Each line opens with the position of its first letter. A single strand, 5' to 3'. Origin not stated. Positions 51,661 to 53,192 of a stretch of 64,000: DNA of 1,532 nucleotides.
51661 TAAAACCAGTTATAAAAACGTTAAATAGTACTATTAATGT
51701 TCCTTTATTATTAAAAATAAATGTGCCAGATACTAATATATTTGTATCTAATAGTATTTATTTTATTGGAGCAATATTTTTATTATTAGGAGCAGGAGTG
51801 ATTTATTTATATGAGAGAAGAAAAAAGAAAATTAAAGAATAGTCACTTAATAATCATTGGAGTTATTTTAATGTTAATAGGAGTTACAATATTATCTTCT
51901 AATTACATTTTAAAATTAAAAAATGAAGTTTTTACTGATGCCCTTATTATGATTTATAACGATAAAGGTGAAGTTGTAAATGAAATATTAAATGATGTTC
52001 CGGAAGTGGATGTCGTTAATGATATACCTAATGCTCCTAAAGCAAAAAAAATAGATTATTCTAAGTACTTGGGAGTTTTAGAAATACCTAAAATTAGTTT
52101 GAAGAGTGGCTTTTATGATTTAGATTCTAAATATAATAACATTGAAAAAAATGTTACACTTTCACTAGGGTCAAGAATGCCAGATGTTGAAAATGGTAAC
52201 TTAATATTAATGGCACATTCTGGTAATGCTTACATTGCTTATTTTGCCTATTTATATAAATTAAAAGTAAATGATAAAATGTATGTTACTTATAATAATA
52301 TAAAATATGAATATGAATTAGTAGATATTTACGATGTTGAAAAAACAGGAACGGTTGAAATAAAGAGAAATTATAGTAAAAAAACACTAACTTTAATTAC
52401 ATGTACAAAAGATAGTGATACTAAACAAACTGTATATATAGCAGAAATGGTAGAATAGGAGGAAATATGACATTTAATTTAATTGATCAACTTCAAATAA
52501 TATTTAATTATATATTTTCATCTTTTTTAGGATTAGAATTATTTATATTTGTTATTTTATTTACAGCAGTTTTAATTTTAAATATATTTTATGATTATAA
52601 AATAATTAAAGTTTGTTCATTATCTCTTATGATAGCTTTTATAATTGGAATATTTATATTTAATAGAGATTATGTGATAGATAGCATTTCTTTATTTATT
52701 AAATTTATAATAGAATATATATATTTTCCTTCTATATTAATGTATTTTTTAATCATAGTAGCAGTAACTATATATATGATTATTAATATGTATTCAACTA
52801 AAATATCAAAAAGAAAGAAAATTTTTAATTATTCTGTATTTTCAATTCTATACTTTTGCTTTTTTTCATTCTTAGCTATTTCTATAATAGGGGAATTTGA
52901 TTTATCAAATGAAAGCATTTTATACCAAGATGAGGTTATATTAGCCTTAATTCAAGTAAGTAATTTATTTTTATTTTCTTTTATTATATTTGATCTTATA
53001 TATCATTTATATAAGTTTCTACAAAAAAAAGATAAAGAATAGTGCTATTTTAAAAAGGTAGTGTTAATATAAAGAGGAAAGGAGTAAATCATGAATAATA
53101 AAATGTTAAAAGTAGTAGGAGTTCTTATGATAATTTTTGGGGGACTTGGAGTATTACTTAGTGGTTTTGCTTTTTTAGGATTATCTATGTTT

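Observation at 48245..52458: Tandem array of three TED/pilin-like paralogs plus second sortase; the third paralog has lost the thioester cysteine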

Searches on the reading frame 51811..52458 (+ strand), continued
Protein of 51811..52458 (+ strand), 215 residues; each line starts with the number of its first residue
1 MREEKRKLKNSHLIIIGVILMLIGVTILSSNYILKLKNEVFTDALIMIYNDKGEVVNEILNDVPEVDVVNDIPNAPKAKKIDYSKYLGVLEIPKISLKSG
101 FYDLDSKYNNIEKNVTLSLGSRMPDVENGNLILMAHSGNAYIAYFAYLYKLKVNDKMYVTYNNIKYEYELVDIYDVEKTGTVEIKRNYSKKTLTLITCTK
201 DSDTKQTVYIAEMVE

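Call 63: find_encoding_contigs(protein=P0101, flank=6000, max_places=2)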
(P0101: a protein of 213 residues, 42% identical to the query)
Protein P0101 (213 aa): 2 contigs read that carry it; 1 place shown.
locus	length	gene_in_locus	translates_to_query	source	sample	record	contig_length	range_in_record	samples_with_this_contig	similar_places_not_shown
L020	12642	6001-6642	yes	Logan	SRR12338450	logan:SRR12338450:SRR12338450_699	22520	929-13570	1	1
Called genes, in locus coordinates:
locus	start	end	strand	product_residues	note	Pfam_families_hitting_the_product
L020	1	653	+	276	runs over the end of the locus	PF01551:Peptidase_M23 (weak)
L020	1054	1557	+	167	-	-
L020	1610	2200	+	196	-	-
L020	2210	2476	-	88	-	PF12844:HTH_19, PF13443:HTH_26 (weak), PF01381:HTH_3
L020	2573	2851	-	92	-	PF13560:HTH_31, PF12844:HTH_19, PF01381:HTH_3, PF13443:HTH_26 (weak)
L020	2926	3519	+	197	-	-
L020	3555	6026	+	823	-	PF13620:CarboxypepD_reg (faint), PF17802:SpaA, PF11974:bMG3 (faint), PF17802:SpaA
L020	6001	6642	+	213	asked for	PF04203:Sortase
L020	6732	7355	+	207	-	PF04011:LemA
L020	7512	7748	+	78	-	PF13730:HTH_36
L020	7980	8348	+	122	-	-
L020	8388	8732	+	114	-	PF12957:DUF3846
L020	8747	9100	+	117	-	PF00436:SSB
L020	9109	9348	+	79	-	PF12844:HTH_19 (faint), PF13443:HTH_26 (weak)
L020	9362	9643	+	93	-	PF18895:T4SS_pilin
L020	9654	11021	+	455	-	PF26635:DUF8208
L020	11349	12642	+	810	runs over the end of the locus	PF19044:P-loop_TraG, PF01935:DUF87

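Call 64: find_encoding_contigs(protein=P0179, flank=6000, max_places=2)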
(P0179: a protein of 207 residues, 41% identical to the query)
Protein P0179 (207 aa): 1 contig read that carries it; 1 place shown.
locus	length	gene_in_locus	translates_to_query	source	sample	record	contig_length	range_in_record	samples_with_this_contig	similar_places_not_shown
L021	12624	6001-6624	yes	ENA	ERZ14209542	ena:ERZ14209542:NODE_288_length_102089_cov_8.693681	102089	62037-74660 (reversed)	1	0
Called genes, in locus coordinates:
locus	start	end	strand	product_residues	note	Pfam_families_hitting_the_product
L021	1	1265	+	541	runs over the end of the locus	-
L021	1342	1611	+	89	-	PF13443:HTH_26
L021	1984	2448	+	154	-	-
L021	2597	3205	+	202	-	-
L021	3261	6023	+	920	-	PF13620:CarboxypepD_reg (faint), PF17210:SdrD_B (faint), PF17802:SpaA, PF11974:bMG3 (faint), PF17802:SpaA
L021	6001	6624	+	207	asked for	PF04203:Sortase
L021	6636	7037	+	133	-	PF00436:SSB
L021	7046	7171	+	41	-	-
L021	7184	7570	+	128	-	PF12957:DUF3846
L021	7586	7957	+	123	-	PF00436:SSB, PF01336:tRNA_anti-codon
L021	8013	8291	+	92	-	PF18895:T4SS_pilin (weak)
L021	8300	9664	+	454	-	PF26635:DUF8208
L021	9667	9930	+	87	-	-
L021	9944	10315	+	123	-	PF11171:DUF2958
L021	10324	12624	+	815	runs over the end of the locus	PF01935:DUF87, PF19044:P-loop_TraG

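Call 65: find_encoding_contigs(protein=P0146, flank=6000, max_places=2)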
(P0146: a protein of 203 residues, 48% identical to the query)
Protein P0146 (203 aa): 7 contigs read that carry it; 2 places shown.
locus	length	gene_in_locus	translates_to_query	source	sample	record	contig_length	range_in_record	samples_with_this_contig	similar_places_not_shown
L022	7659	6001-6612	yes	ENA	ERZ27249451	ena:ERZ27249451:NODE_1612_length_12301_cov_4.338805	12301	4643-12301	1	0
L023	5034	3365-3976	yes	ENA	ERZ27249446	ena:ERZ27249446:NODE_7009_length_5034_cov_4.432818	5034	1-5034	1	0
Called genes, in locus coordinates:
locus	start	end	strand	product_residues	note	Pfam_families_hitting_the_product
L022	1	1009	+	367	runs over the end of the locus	-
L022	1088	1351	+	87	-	-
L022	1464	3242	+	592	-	-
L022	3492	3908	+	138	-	-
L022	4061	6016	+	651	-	PF08341:TED (weak), PF17802:SpaA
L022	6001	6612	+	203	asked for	PF04203:Sortase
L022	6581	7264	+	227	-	-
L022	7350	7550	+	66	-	PF01192:RNA_pol_Rpb6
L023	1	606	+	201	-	?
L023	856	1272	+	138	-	-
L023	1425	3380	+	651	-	PF08341:TED (weak), PF17802:SpaA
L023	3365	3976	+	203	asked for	PF04203:Sortase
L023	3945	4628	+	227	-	-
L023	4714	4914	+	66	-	PF01192:RNA_pol_Rpb6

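Call 67: search_dna_similar(query=window:51811-52458:+, collection=plasmids, mode=protein, max_rows=15)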
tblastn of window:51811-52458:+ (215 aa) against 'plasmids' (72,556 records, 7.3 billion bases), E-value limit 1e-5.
Records with a match: 12; places in all: 12; records where one place covers at least 80% of the query: 0.
Best place of each record, by identity: <60% 12.
By first word of the organism name: Clostridium 10; Enterococcus 2.
By predicted mobility (MOB-suite, as given by PLSDB): mobilizable 10; non-mobilizable 2.
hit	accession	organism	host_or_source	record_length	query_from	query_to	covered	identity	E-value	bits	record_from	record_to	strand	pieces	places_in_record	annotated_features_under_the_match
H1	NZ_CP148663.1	Clostridium perfringens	Chicken,single cell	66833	33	199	78%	29.7%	1e-6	56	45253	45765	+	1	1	class D sortase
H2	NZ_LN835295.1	Clostridium perfringens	-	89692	58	214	73%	31.3%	7e-7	56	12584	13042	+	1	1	class D sortase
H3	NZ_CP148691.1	Clostridium perfringens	Cat,single cell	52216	67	199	62%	34.3%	2e-6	55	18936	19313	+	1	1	class D sortase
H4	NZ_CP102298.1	Clostridium perfringens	Canis lupus familiaris,mixed ...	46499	67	199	62%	33.8%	2e-6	55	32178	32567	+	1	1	class D sortase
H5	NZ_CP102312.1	Clostridium perfringens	mixed culture,Ovis aries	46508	67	199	62%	33.8%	2e-6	55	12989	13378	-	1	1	class D sortase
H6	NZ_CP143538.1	Clostridium perfringens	Homo sapiens,fecal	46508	67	199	62%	33.8%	2e-6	55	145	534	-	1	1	class D sortase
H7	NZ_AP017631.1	Clostridium perfringens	Homo sapiens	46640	67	199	62%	33.8%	2e-6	55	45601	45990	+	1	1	class D sortase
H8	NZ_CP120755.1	Clostridium perfringens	Hospital wastewater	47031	67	199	62%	33.8%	2e-6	55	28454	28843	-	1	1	class D sortase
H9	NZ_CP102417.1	Clostridium perfringens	bovine,manure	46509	67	199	62%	33.1%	3e-6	54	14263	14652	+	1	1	class D sortase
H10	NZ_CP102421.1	Clostridium perfringens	mixed culture,bird (jay)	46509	67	199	62%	33.1%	3e-6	54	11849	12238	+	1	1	class D sortase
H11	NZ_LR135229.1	Enterococcus faecium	-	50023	80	199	56%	31.3%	1e-6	56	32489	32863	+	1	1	class C sortase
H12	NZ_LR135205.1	Enterococcus faecium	-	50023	80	199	56%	31.3%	1e-6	56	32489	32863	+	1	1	class C sortase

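Call 78: search_solved_structures(query=A4, max_evalue=0.00001, show_alignments=5)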
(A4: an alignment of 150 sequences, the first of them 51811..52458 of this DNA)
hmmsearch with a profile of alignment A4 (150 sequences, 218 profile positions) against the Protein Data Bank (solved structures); distinct sequences matched with E-value up to 0.00001: 35.
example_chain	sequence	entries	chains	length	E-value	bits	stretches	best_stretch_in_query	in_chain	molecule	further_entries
24rr_A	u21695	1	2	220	3.5e-18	68.9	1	38-195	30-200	Ebp pilus assembly class C sortase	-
4d70_A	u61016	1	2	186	4.6e-17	65.3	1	42-203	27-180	SORTASE FAMILY PROTEIN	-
4d7w_A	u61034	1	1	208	1.7e-15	60.1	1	43-195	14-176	SORTASE FAMILY PROTEIN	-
2kw8_A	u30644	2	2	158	3.1e-15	59.3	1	70-211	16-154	LPXTG-site transpeptidase family protein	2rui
6ixz_A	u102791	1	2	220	1.6e-11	47.2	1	38-194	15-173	Sortase family protein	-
5k9a_A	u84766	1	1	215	2.2e-11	46.7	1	70-196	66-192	Putative fimbrial associated sortase-like protein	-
6bwe_A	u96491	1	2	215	2.3e-11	46.7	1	71-196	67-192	Putative fimbrial associated sortase-like protein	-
7d6p_A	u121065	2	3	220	2.3e-11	46.6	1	33-194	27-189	Sortase family protein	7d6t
5hu4_A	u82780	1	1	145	4.2e-11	45.8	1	122-216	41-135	Cysteine protease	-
8t28_A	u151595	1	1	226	3.3e-10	42.9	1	70-195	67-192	Class C sortase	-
7cg9_A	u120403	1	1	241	3.8e-10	42.7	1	39-196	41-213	Class C sortase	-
2xwg_A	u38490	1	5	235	1.1e-09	41.2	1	77-195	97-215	SORTASE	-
7f87_A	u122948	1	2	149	2.8e-09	39.8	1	122-215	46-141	Class A sortase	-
7cfj_A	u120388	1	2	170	3.6e-09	39.5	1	121-215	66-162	Class A sortase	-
2ln7_A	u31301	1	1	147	3.8e-09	39.4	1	72-194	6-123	LPXTG-site transpeptidase family protein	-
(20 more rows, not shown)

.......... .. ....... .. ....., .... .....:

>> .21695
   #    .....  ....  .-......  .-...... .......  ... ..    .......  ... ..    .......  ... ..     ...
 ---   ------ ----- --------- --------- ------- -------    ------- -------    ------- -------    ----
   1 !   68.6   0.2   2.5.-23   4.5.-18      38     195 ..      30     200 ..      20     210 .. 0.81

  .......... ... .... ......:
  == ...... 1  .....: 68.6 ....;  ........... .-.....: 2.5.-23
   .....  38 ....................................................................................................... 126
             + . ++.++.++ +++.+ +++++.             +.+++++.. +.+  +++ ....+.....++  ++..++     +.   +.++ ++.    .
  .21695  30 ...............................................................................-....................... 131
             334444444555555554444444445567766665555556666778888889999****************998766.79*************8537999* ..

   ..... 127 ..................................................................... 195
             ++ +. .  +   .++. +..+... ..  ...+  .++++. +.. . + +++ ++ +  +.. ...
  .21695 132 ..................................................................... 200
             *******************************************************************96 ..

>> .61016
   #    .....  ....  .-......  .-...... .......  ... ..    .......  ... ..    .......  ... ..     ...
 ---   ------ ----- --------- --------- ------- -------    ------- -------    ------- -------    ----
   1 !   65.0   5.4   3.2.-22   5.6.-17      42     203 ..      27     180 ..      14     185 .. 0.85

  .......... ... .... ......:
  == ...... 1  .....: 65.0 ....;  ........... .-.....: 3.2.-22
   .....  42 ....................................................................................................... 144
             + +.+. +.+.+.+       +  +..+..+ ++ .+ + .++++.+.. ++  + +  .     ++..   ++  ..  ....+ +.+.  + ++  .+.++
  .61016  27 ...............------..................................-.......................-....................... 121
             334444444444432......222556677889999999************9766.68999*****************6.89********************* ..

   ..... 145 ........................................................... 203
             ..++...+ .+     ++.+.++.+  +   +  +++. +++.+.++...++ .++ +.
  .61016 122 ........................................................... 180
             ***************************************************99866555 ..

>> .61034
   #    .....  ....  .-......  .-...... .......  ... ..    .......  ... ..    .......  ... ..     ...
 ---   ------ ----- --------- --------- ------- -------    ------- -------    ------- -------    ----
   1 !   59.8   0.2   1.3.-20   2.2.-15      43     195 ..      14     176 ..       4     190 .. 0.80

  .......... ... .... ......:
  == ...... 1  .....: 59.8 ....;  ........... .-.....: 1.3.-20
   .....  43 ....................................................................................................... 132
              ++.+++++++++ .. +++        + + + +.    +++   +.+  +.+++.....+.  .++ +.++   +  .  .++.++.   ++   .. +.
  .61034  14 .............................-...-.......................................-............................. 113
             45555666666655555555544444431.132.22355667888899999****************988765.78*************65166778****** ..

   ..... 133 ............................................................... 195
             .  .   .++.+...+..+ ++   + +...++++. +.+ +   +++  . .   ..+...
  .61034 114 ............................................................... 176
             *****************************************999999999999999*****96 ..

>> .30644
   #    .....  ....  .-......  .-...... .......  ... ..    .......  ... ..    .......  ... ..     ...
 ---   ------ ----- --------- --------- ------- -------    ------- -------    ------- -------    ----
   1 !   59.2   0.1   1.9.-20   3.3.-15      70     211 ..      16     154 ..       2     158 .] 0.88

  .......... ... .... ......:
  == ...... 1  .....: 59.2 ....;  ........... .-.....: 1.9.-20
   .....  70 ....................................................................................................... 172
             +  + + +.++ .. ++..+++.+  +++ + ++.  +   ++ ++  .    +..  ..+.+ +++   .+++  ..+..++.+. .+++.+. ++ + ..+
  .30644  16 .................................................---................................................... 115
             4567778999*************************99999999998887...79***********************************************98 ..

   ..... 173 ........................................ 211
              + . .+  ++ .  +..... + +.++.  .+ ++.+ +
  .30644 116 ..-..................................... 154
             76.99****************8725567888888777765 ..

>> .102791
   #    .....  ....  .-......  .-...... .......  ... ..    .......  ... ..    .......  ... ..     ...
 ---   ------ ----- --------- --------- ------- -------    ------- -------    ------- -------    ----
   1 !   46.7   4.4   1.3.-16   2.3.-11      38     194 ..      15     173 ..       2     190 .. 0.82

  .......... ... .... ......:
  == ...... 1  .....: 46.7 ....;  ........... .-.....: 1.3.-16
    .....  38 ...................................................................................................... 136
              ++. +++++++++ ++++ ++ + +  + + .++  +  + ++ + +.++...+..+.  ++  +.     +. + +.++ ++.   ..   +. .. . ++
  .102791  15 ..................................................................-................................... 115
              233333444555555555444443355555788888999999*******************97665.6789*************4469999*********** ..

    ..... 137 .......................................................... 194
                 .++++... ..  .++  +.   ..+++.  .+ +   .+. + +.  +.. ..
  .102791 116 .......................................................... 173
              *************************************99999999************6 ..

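Call 85: search_protein_families(library=pfam, proteins=[L019:3276-6029:+, L022:4061-6016:+], max_evalue=0.01)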
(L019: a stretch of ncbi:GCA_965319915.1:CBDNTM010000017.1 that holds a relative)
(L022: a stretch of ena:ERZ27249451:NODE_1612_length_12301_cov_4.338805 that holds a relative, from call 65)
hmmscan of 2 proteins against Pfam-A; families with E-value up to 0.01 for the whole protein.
L019:3276-6029:+ (917 aa): 5 families
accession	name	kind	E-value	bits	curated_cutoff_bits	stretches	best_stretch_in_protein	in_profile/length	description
PF17802.7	SpaA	-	2.3e-79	262.1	23.1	6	788-876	1-91/91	Prealbumin-like fold domain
PF11974.14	bMG3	-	3.4e-13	49.9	34.9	0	796-834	21-59/103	Bacterial alpha-2-macroglobulin MG3 domain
PF17210.9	SdrD_B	-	3.3e-10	40.6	29.7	0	624-662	33-70/112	SdrD B-like domain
PF13620.12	CarboxypepD_reg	-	1.9e-07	31.8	32.3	0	376-449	6-76/82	Carboxypeptidase regulatory-like domain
PF08341.16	TED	-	1.9e-05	25.5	22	1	65-141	2-75/102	Thioester domain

L022:4061-6016:+ (651 aa): 2 families
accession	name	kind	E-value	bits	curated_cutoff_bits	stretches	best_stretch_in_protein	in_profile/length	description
PF17802.7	SpaA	-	8.6e-32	109.6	23.1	3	527-614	2-91/91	Prealbumin-like fold domain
PF08341.16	TED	-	1.3e-07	32.4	22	1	75-149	2-74/102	Thioester domain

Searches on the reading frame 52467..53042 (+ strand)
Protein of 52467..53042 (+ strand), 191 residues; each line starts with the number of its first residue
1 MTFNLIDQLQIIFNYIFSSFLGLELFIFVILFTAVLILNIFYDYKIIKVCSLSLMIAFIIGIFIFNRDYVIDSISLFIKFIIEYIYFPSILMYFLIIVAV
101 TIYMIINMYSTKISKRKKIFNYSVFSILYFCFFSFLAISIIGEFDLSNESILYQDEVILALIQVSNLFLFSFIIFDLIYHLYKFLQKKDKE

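Call 4: search_protein_families(library=pfam, proteins=[window:52467-53042:+], max_evalue=0.1)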
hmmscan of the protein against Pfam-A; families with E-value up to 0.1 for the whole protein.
window:52467-53042:+ (191 aa): 1 family
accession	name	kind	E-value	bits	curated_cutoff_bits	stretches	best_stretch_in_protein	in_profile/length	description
PF09990.14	DUF2231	-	0.095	13.2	26.4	1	95-182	19-96/139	Predicted membrane protein (DUF2231)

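Call 5: search_protein_families(library=ncbifam, proteins=[window:52467-53042:+], max_evalue=0.1)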
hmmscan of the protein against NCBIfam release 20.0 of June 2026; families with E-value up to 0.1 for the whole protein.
window:52467-53042:+ (191 aa): 0 families
